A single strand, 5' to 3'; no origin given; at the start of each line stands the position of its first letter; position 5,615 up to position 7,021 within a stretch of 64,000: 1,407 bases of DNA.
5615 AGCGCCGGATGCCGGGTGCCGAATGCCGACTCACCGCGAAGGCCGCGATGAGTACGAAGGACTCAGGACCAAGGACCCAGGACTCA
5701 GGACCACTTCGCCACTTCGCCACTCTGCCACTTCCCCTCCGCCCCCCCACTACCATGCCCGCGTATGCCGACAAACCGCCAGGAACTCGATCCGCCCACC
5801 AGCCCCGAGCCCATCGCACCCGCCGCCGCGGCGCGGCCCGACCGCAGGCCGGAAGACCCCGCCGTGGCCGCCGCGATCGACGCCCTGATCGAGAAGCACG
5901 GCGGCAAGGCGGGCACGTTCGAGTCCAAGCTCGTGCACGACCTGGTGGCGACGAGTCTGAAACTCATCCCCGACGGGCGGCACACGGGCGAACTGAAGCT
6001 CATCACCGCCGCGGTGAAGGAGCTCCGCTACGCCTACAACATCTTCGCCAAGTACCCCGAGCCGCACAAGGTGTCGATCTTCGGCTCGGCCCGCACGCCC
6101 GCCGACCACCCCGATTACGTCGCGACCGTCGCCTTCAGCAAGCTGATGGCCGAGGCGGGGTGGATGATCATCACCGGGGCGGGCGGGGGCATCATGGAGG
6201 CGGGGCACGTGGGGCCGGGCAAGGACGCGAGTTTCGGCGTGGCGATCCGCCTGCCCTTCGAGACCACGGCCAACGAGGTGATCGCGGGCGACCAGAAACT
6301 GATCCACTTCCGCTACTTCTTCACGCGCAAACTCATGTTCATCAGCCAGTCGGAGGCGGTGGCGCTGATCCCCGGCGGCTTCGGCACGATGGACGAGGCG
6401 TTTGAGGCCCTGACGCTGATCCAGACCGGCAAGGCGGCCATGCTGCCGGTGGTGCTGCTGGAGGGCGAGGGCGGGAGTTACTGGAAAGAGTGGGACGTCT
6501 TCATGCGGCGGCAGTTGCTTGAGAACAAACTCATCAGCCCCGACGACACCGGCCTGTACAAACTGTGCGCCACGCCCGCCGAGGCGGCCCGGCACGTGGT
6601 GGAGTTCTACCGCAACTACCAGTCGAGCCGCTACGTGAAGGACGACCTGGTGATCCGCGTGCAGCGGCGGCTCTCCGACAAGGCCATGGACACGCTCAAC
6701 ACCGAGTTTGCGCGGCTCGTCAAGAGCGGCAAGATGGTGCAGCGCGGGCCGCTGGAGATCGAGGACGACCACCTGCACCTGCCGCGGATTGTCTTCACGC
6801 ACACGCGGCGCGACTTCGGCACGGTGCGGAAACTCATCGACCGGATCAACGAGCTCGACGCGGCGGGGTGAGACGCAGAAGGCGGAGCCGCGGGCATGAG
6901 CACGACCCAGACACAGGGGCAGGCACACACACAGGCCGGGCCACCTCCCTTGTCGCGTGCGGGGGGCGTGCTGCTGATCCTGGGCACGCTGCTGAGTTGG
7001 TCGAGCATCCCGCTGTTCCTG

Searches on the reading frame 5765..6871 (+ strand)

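Call 4: search_protein_families(library=pfam, proteins=[window:5765-6871:+], max_evalue=0.1)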
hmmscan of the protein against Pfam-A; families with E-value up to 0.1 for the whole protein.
window:5765-6871:+ (368 aa): 2 families
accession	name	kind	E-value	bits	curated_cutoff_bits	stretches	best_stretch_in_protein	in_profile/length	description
PF03641.19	Lysine_decarbox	-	1.9e-23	83.5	27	1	174-277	31-130/131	Possible lysine decarboxylase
PF18306.6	LDcluster4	-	4.2e-09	36.6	26.3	1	102-217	3-115/151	SLOG cluster4 family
